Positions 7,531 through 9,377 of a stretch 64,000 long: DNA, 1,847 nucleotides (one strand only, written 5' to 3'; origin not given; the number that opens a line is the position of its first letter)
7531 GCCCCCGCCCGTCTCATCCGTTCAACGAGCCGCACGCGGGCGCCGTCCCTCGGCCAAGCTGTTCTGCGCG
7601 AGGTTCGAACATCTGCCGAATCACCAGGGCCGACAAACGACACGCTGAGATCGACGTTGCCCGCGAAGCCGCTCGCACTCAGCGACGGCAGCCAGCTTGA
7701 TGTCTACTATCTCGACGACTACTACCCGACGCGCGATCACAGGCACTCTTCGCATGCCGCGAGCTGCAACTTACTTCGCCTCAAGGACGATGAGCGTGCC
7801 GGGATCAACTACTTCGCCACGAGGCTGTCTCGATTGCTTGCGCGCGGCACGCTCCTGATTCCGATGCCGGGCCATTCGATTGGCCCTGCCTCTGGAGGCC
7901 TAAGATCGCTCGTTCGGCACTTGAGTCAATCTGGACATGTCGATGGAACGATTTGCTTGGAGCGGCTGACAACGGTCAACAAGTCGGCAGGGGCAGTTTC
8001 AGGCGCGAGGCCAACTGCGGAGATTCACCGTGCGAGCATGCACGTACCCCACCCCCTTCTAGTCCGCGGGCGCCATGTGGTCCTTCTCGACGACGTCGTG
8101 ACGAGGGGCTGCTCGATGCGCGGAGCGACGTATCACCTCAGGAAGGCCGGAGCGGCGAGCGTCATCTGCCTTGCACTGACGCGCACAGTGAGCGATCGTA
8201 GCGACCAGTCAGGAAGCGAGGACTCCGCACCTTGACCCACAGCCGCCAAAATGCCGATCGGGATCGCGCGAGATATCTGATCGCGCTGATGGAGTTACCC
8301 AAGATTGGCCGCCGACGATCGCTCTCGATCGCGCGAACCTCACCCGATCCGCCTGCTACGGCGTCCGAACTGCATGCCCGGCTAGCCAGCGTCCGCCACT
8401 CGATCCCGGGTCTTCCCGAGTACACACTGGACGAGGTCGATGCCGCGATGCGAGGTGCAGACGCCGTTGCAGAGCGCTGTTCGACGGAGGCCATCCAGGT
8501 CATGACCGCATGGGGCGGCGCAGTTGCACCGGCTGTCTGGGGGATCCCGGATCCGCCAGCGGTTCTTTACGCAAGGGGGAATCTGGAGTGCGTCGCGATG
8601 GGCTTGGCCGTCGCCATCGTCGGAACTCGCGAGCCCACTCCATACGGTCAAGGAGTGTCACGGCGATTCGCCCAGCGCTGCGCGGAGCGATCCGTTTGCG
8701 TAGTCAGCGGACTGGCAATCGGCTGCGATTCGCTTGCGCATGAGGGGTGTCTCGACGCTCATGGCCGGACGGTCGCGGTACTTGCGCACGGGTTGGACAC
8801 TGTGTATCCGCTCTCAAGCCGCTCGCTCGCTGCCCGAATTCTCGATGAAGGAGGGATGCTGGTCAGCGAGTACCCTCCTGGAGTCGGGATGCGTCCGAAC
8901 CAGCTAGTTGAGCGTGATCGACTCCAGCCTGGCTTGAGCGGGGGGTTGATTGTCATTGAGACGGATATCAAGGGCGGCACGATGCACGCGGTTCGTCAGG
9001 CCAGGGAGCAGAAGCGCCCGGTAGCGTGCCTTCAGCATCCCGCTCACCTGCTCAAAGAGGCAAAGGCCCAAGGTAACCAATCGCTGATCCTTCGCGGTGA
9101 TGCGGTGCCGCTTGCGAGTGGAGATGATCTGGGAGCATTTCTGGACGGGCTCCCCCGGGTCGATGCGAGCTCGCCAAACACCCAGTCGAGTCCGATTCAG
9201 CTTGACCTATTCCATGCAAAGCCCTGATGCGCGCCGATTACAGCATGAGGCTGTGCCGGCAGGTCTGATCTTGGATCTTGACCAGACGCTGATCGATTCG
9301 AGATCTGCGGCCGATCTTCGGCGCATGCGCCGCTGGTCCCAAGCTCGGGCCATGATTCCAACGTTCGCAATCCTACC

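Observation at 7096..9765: PRTase - DprA-like - HAD phosphatase operon abutting the prophage tail end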

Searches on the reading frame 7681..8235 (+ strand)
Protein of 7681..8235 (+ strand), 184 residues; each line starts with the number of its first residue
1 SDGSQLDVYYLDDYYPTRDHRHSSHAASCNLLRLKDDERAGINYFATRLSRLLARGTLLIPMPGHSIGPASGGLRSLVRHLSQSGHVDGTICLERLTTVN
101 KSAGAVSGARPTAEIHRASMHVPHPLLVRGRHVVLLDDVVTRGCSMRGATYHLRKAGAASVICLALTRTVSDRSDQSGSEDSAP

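Call 64: predict_structure(alignment_id=A3)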
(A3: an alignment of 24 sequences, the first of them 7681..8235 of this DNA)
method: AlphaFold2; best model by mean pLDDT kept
length: 184 residues; sequences in the alignment: 24
mean_pLDDT: 88.8   pTM: 0.84
mean pLDDT of the five models: 88.8, 88.1, 87.4, 87.2, 86.2
residues with pLDDT >= 90: 137; 70-90: 18; 50-70: 25; < 50: 4
segments of 3 or more residues with pLDDT < 50: none
pLDDT, mean of each block of 10 residues (from residue 1): 75 85 84 97 98 98 96 98 98 96 63 88 98 97 91 97 96 59 48
secondary structure, 60 per line:
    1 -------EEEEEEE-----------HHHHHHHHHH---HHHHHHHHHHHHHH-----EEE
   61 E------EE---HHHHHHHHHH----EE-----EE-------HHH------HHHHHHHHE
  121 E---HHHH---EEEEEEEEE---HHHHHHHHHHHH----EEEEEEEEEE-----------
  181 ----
elements in order: E8-14 H26-35 H39-52 E58-61 H73-82 H112-119 H125-128 E132-140 H144-155 E160-169

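Call 69: fold_search(model_id=the predicted structure, library=pdb)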
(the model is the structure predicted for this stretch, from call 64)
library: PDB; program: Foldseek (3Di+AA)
matches with E <= 10: 1367; with E <= 0.001: 73
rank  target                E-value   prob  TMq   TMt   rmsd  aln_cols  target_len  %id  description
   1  8zvc                  7.5e-07  1.00  0.51  0.25   7.1       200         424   16  ShosT with PRPP-Mg (released 2025-04-09)
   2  8zvd                  3.2e-06  1.00  0.53  0.26   7.0       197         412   15  ShosT with phosphate (released 2025-04-09)
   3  8zvb                  1.3e-05  1.00  0.46  0.24   6.8       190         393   16  The ShosTA toxin-antitoxin system provides phage defence (released 2025-04-09)
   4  6fsp_C                3.7e-05  1.00  0.47  0.50   8.9       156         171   19  Crystal structure of APRT from Thermus thermophilus (released 2019-03-20)
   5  3ozf_B                5.4e-05  1.00  0.45  0.37   8.4       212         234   12  Crystal Structure of Plasmodium falciparum Hypoxanthine-Guanine-Xanthine Phosphoribosyltransferase in complex with hyp (released 2011-09-28)
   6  2vfa_B                8.4e-05  1.00  0.44  0.40   8.7       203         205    9  Crystal structure of a chimera of Plasmodium falciparum and human hypoxanthine-guanine phosphoribosyl transferases (released 2008-06-17)
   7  6czf_A                8.9e-05  1.00  0.45  0.18   5.2       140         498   15  The structure of E. coli PurF in complex with ppGpp-Mg (released 2018-10-10)
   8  3ozf_A                1.1e-04  1.00  0.46  0.38   7.4       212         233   13  Crystal Structure of Plasmodium falciparum Hypoxanthine-Guanine-Xanthine Phosphoribosyltransferase in complex with hyp (released 2011-09-28)
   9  6czf_D                1.2e-04  1.00  0.45  0.19   6.0       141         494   15  The structure of E. coli PurF in complex with ppGpp-Mg (released 2018-10-10)
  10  6ott_A                1.2e-04  1.00  0.44  0.18   6.4       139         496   14  Structure of PurF in complex with ppApp (released 2019-11-06)
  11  2vfa_A                1.5e-04  1.00  0.40  0.38   9.5       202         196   11  Crystal structure of a chimera of Plasmodium falciparum and human hypoxanthine-guanine phosphoribosyl transferases (released 2008-06-17)
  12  1ecb_A                1.6e-04  1.00  0.44  0.19   5.0       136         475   16  ESCHERICHIA COLI GLUTAMINE PHOSPHORIBOSYLPYROPHOSPHATE (PRPP) AMIDOTRANSFERASE COMPLEXED WITH 2 GMP, 1 MG PER SUBUNIT (released 1998-04-15)
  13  1ecf_B                1.6e-04  1.00  0.43  0.18   6.7       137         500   14  ESCHERICHIA COLI GLUTAMINE PHOSPHORIBOSYLPYROPHOSPHATE (PRPP) AMIDOTRANSFERASE (released 1996-11-08)
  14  6bo7_D                1.6e-04  1.00  0.44  0.38   7.5       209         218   10  Crystal structure of Plasmodium vivax hypoxanthine guanine phosphoribosyltransferase in complex with [3R,4R]-4-guanin- (released 2017-12-13)
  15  1qk3_D                1.6e-04  1.00  0.41  0.35   8.9       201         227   14  TOXOPLASMA GONDII HYPOXANTHINE-GUANINE PHOSPHORIBOSYLTRANSFERASE GMP COMPLEX (released 1999-10-17)
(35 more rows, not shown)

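Call 78: search_protein_families(library=padloc, alignment_id=A3, max_evalue=0.001)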
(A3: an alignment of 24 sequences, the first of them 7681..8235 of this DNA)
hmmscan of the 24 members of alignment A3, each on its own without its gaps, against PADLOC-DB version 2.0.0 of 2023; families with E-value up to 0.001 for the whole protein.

A. member 1, window:7681-8235:+ (184 aa): 2 families
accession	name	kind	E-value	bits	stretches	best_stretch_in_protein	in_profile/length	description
PDLC03962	ShosT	-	2.4e-18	64.9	1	46-175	90-215/237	-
PDLC03928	PsyrT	-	2.2e-05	21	1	128-172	643-687/689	-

B. families by the number of members that match (of 24 scanned): 6 families
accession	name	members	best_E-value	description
PDLC03962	ShosT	24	3e-25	-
PDLC03928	PsyrT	18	1.2e-10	-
PDLC02935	PRTase_III-A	3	2.5e-06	-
PDLC02866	DpdF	1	5.3e-05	DpdF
PDLC02869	DpdF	1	0.00041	DpdF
PDLC02931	PRTase_III-A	1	0.00049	-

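Call 106: search_protein_representatives(alignment_id=A3)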
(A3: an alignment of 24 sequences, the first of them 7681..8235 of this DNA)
Query: 24 sequences, 212 profile positions. Proteins with E-value up to 0.001 (for the whole library): 48838; up to 1e-10: 6472; up to 1e-30: 547. The best 150 are listed.
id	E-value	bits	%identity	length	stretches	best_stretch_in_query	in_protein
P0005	2.7e-64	233.0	-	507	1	11-186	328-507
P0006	2.3e-59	216.8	-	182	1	16-188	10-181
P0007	2.6e-58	213.4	-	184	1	11-186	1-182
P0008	5.2e-58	212.4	-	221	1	17-186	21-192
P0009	6.4e-58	212.1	-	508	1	10-186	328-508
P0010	6.7e-58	212.0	-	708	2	17-186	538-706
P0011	8.5e-58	211.7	-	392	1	7-186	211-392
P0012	1.5e-56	207.6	-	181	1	11-188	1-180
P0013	7.9e-56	205.3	-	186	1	11-189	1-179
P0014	2.0e-55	203.9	-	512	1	10-188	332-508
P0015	2.5e-55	203.7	-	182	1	12-186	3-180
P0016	2.6e-55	203.6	-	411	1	9-185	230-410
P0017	6.6e-55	202.3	-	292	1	11-185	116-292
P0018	8.6e-55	201.9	-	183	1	16-185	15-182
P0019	1.5e-54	201.1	-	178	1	13-186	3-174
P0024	2.0e-53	197.4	-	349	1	11-185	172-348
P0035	4.2e-51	189.8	-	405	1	20-186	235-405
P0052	3.2e-49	183.7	-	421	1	13-187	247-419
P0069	1.1e-47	178.6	-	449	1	23-187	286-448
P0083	3.8e-47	176.9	-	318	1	11-187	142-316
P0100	3.3e-46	173.8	-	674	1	7-187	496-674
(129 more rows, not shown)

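Call 107: search_protein_families(library=pfam, proteins=[P0005, P0010, P0011, P0016, P0024, P0035, P0052, P0069, P0100, P0083], max_evalue=0.001)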
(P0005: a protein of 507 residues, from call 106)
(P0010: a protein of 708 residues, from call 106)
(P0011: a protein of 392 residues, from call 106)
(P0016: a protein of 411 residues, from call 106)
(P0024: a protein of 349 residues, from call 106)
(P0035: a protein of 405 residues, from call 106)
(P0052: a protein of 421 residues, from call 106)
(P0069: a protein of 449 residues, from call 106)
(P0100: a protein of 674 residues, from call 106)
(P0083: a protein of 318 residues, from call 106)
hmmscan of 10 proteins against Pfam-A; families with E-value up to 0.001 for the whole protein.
P0005 (507 aa): 1 family
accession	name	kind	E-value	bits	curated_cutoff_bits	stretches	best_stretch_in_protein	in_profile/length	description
PF00156.33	Pribosyltran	-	1.3e-06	28.2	26.3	1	449-504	73-124/158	Phosphoribosyl transferase domain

P0010 (708 aa): 1 family
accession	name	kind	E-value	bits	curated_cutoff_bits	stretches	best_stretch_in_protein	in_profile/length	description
PF00156.33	Pribosyltran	-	2.5e-13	50.1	26.3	2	654-702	79-123/158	Phosphoribosyl transferase domain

P0011 (392 aa): 1 family
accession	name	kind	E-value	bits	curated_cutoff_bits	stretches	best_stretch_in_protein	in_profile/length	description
PF00156.33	Pribosyltran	-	0.00022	21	26.3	1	313-385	52-120/158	Phosphoribosyl transferase domain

P0016 (411 aa): 1 family
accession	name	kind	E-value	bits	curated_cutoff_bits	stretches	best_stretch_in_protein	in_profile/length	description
PF00156.33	Pribosyltran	-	2.8e-07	30.4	26.3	1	365-408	81-124/158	Phosphoribosyl transferase domain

P0024 (349 aa): 4 families
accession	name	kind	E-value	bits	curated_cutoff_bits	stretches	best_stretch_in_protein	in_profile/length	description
PF13419.12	HAD_2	-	3.2e-17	63.6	23.8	1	50-133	93-178/178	Haloacid dehalogenase-like hydrolase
PF00702.32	Hydrolase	-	1.5e-11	45.5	26.4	1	54-122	115-186/191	haloacid dehalogenase-like hydrolase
PF00156.33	Pribosyltran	-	3.6e-07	30.1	26.3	1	262-344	50-121/158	Phosphoribosyl transferase domain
PF03031.24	NIF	-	2.8e-05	24.3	21.8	1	6-115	2-116/160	NLI interacting factor-like phosphatase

P0035 (405 aa): 1 family
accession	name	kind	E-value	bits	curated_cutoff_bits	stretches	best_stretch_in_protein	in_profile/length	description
PF00156.33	Pribosyltran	-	1.4e-06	28.1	26.3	1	354-399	76-121/158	Phosphoribosyl transferase domain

P0052 (421 aa): 1 family
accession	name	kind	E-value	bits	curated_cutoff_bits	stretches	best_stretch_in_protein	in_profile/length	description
PF00156.33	Pribosyltran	-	7.7e-10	38.7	26.3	1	345-416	53-125/158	Phosphoribosyl transferase domain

P0069 (449 aa): 1 family
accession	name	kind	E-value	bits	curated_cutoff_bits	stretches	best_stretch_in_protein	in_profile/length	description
PF00156.33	Pribosyltran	-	1.3e-05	25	26.3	1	395-444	79-124/158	Phosphoribosyl transferase domain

P0100 (674 aa): 17 families
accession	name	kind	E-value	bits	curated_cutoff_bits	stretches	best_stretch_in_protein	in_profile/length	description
PF07719.23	TPR_2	-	2.1e-30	102.7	27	1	144-175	2-33/34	Tetratricopeptide repeat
PF14559.12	TPR_19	-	5.5e-23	81.5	25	2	390-451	5-66/68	Tetratricopeptide repeat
PF13181.12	TPR_8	-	2.6e-21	74.4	25.7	1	143-175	1-33/34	Tetratricopeptide repeat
PF00515.34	TPR_1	-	1.2e-19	69.6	27.8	2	144-175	2-33/34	Tetratricopeptide repeat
PF13424.12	TPR_12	-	3e-18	66.2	30.1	1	113-172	14-74/77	Tetratricopeptide repeat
PF13432.12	TPR_16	-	1.5e-14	54.5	32.7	0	114-174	2-62/65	Tetratricopeptide repeat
PF13428.12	TPR_14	-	4.2e-13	49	23.5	0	146-182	4-40/44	Tetratricopeptide repeat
PF12895.13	ANAPC3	-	5.7e-13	49.4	27.2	3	226-302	5-81/82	Anaphase-promoting complex, cyclosome, subunit 3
PF13176.12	TPR_7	-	9e-12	44.5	27.9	0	147-175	3-33/36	Tetratricopeptide repeat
PF13371.12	TPR_9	-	1.3e-11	44.7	35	1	115-176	1-62/73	Tetratricopeptide repeat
PF13174.12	TPR_6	-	1.6e-11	44.5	26.3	0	283-303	6-26/33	Tetratricopeptide repeat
PF17004.11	SRP_TPR_like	-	6.3e-08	33.1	35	1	200-312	6-99/109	Putative TPR-like repeat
PF23914.1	TPR_CcmH_CycH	-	2.2e-07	31.3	42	0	389-469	63-146/158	Cytochrome c-type biogenesis protein H TPR domain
PF13374.12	TPR_10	-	3.8e-07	30.4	27.5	0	145-172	4-31/42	Tetratricopeptide repeat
PF13431.12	TPR_17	-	1.2e-06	28.7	24.4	0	398-428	1-31/34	Tetratricopeptide repeat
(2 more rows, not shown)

P0083 (318 aa): 0 families

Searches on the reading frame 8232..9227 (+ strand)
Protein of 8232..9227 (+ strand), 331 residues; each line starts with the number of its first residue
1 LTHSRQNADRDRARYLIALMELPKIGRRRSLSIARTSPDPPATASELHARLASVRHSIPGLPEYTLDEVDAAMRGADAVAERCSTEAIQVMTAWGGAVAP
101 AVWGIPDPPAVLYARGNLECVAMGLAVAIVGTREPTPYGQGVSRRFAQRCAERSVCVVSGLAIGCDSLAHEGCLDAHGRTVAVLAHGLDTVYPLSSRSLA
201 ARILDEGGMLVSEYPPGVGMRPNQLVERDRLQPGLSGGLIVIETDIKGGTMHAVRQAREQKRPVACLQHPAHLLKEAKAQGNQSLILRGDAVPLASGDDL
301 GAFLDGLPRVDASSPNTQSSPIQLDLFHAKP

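Call 3: search_protein_families(library=pfam, proteins=[window:8232-9227:+], max_evalue=0.01)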
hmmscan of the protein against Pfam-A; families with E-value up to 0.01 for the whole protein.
window:8232-9227:+ (331 aa): 2 families
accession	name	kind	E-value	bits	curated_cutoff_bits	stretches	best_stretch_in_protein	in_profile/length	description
PF02481.21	DNA_processg_A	-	5e-55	186.4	29.6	1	86-289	5-206/212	DNA recombination-mediator protein A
PF18306.6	LDcluster4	-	9.7e-05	22.5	26.3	0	126-186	3-64/151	SLOG cluster4 family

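Call 4: search_protein_families(library=padloc, proteins=[window:8232-9227:+], max_evalue=0.1)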
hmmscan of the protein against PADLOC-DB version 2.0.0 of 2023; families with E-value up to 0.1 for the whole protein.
window:8232-9227:+ (331 aa): 3 families
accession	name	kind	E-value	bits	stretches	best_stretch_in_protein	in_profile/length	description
PDLC03961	ShosA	-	3.7e-63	211.6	1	67-277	58-266/303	-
PDLC03927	PsyrA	-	1.9e-26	91.1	1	108-291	116-291/398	-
PDLC02997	ShosA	-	9.1e-26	88.9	1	105-267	112-273/327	-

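Call 5: search_protein_families(library=ncbifam, proteins=[window:8232-9227:+], max_evalue=0.01)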
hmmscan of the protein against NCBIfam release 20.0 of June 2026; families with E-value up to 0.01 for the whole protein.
window:8232-9227:+ (331 aa): 2 families
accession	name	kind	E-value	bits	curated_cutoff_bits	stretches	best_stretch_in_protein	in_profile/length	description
TIGR00732.1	dprA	equivalog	6.3e-51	172.7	191.15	1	100-295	21-212/220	DNA-processing protein DprA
NF008007.0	PRK10736.1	equivalog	2.5e-40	138.8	495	1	100-292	84-272/374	DNA-protecting protein DprA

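Call 14: search_solved_structures(query=window:8232-9227:+, max_evalue=0.001, show_alignments=2)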
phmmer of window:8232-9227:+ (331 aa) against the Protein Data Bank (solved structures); distinct sequences matched with E-value up to 0.001: 7.
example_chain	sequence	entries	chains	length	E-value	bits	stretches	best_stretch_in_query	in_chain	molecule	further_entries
9vzo_A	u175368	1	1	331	1.5e-25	93.4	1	105-267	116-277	DprA-like antitoxin protein ShosA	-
8zva_A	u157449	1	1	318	1.6e-25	93.4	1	105-267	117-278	DNA processing protein DprA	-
5mll_A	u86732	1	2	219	2.2e-21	79.7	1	105-289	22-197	DNA processing chain A (DprA)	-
4ljr_A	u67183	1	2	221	2.2e-21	79.7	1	105-289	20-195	DNA processing chain A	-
4ljk_A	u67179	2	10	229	2.6e-21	79.5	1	105-289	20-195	DNA processing chain A (DprA)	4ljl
3uqz_A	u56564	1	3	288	7.4e-20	74.7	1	105-300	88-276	DNA processing protein DprA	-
3maj_A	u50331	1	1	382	2.1e-16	63.4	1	103-301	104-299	DNA processing chain A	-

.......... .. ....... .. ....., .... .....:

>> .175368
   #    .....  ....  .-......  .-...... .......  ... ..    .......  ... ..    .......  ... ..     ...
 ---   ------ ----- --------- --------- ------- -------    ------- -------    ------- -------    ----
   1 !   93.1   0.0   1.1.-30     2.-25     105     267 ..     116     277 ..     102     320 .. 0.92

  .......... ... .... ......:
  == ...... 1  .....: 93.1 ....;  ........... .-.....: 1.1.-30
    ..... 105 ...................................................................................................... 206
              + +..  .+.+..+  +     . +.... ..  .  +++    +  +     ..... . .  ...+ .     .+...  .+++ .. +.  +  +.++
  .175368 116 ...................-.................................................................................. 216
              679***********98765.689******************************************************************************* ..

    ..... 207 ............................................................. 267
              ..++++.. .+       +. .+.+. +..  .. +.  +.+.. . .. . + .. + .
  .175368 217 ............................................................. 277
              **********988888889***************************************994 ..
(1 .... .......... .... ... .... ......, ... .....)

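Call 18: find_related_loci(query=window:8232-9227:+, collection=genome_contigs, flank=5000)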
Query window:8232-9227:+ (331 aa) in genome_contigs; peptide patterns used: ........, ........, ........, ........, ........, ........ (x = any residue, [..] = any of these).
80 stretches matched a pattern; 26 encode a relative of the query (tblastn E <= 1e-3); 26 distinct loci.
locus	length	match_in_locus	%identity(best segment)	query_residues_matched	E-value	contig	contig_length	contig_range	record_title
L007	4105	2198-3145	39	16-327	2e-77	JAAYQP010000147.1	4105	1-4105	MAG: Clostridiales bacterium isolate AS22ysBPME_71 90779_AS22, whole genome shotgun sequence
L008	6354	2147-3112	43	8-327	6e-77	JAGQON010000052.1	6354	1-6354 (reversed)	MAG: Phycisphaerales bacterium isolate HKST-UBA15 NODE_52_length_6354_cov_4.028995, whole genome shotgun sequence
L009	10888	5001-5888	42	12-307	1e-75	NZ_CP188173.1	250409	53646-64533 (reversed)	Hymenobacter sp. 102 plasmid unnamedA, complete sequence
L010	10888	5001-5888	42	12-307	1e-75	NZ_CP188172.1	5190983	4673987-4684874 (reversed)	Hymenobacter sp. 102 chromosome, complete genome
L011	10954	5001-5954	43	16-331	8e-72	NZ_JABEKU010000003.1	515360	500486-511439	Ensifer sesbaniae strain CCBAU 65729 Scaffold_3, whole genome shotgun sequence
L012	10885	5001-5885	44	16-320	2e-71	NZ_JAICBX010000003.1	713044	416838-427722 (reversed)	Flavimaribacter sediminis strain WL0058 NODE_3_length_713044_cov_37.728677, whole genome shotgun sequence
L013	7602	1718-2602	45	16-321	1e-71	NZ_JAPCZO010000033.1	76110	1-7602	Rhizobium acaciae strain 1AS11 AS11_New2022_good_assembly_contig_33, whole genome shotgun sequence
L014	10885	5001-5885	42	15-307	4e-71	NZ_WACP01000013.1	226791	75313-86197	Paenibacillus tengchongensis strain SYSU G01003 NODE_13_length_226791_cov_168.021765, whole genome shotgun sequence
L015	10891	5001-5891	44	16-323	2e-71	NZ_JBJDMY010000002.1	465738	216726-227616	Agrobacterium sp. NPDC089420 NPDC089420_164_F5.ctg-0002, whole genome shotgun sequence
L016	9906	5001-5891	44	16-323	2e-70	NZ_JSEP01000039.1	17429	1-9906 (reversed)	Labrenzia sp. OB1 scaffold39.1, whole genome shotgun sequence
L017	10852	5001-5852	41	13-304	2e-68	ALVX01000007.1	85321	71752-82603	Fischerella sp. PCC 9431 Fis9431DRAFT_Scaffold3.4_C1, whole genome shotgun sequence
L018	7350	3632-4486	41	15-307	1e-68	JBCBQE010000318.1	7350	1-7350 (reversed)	MAG: Cyanobacteria bacterium J06635_10 NODE_318_length_7350_cov_5.821807, whole genome shotgun sequence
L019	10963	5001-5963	40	12-326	3e-68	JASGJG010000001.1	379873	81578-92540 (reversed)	MAG: Armatimonas sp. isolate 5N410 JMF-2111-06-0005.ont.bin.410_0, whole genome shotgun sequence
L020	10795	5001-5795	43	38-307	1e-67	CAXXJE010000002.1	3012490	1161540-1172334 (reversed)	MAG: Melioribacteraceae bacterium isolate 0e482c3f-fd6f-4299-bd25-db1c54be0b18 genome assembly, contig: contig_2, whole 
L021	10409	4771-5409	49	113-327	5e-64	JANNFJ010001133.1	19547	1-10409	MAG: Calothrix sp. OTE_75_metabat_31 OTE_75_k141_1286435, whole genome shotgun sequence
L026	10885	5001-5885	36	13-307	6e-58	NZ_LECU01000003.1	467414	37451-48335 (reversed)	Pedobacter sp. BMA contig03, whole genome shotgun sequence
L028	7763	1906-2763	36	16-299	4e-55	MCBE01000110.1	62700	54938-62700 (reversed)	Candidatus Altiarchaeales archaeon WOR_SM1_SCG NODE_1_length_62700_cov_260.901_ID_513, whole genome shotgun sequence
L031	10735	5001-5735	31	16-262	1e-39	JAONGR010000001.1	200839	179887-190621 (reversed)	Arcobacteraceae bacterium isolate AH-541-O20 AH-541-O20_NODE_1, whole genome shotgun sequence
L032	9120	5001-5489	37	105-271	5e-32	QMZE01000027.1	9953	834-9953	MAG: Archaeoglobales archaeon isolate B35_G2 B35_Guay2_scaffold_02221, whole genome shotgun sequence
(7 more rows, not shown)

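Call 77: search_protein_families(library=pfam, proteins=[L031:5939-7459:+, L028:3134-3799:+, L028:3809-4306:+, L032:5531-6571:+, L032:3682-4194:+, L026:3462-4985:+, L008:181-1548:+, L008:3854-4639:+], max_evalue=0.001)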
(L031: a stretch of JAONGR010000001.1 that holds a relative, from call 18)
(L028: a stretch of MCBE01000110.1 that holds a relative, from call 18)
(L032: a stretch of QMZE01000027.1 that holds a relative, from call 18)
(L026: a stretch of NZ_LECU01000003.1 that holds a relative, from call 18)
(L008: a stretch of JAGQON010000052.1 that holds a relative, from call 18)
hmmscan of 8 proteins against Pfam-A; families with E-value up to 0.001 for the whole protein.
L031:5939-7459:+ (506 aa): 6 families
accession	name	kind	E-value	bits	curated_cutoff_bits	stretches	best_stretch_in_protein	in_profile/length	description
PF12689.13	Acid_PPase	-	4.3e-06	27.1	27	1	3-144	4-153/169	Acid Phosphatase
PF00702.32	Hydrolase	-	1e-05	26.4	26.4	0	46-133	105-189/191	haloacid dehalogenase-like hydrolase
PF15609.12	PRTase_2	-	2.5e-05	24.3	28.8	1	332-394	105-166/188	Phosphoribosyl transferase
PF00156.33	Pribosyltran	-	4.2e-05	23.4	26.3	1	321-376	62-116/158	Phosphoribosyl transferase domain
PF13419.12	HAD_2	-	0.00048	20.7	23.8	1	27-139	68-176/178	Haloacid dehalogenase-like hydrolase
PF03031.24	NIF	-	0.00097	19.3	21.8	1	4-133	2-126/160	NLI interacting factor-like phosphatase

L028:3134-3799:+ (221 aa): 0 families

L028:3809-4306:+ (165 aa): 0 families

L032:5531-6571:+ (346 aa): 3 families
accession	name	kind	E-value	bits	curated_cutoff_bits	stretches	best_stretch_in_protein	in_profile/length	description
PF02005.22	TRM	-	2.8e-101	339.9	27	1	11-339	16-369/376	N2,N2-dimethylguanosine tRNA methyltransferase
PF02475.24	TRM5-TYW2_MTfase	-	1.6e-06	28.6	28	1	8-126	10-127/164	TRM5/TYW2 methyltransferase domain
PF05175.20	MTS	-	0.00025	21.2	23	1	36-96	28-91/170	Methyltransferase small domain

L032:3682-4194:+ (170 aa): 3 families
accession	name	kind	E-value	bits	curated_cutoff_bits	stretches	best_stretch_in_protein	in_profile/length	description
PF03266.21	NTPase_1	-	1.2e-48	165.6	23.9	1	9-165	1-168/168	NTPase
PF13401.12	AAA_22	-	3.8e-05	24.5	27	1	11-122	9-111/130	AAA domain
PF00004.35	AAA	-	0.00066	20.6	21.2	0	12-125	3-96/131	ATPase family associated with various cellular activities (AAA)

L026:3462-4985:+ (507 aa): 1 family
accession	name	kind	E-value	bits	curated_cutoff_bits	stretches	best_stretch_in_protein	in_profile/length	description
PF00156.33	Pribosyltran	-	1.3e-06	28.2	26.3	1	449-504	73-124/158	Phosphoribosyl transferase domain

L008:181-1548:+ (455 aa): 1 family
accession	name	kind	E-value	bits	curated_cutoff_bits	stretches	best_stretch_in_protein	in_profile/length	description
PF00589.27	Phage_integrase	-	1.1e-08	35.5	27.1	1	398-442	124-168/172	Phage integrase family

L008:3854-4639:+ (261 aa): 0 families

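Call 101: find_related_loci(query=A6, collection=viral_contigs, flank=4000)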
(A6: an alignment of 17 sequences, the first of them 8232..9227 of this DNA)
Query A6 (331 aa) in viral_contigs; peptide patterns used: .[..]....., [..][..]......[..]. (x = any residue, [..] = any of these).
160 stretches matched a pattern; 93 encode a relative of the query (tblastn E <= 1e-3); the best 80 are kept; 80 distinct loci.
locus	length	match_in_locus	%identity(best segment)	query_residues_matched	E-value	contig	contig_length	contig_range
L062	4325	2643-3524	46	41-331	5e-75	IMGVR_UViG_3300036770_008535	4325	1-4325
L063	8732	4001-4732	46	57-307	4e-65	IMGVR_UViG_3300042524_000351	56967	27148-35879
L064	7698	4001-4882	41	17-314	5e-63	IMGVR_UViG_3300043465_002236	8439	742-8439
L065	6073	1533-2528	36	13-327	1e-57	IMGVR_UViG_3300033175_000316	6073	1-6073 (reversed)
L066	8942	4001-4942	36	16-327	7e-47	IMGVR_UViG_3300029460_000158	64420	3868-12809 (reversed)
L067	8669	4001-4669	36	76-300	1e-45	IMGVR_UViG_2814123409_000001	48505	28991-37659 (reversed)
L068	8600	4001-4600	39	105-307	1e-44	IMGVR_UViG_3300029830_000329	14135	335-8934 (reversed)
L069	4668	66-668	42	104-304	7e-44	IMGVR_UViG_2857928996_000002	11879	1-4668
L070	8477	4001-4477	50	107-266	5e-44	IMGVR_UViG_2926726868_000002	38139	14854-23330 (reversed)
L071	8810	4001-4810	30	12-290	1e-43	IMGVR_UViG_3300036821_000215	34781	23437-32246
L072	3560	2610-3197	42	109-304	2e-43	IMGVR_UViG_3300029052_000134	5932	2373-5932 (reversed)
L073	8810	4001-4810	30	12-290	2e-43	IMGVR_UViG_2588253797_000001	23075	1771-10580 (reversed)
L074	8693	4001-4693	36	69-300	2e-42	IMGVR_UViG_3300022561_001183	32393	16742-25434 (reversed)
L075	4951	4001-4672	35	73-299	1e-42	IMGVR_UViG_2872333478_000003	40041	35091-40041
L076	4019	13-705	36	69-300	3e-42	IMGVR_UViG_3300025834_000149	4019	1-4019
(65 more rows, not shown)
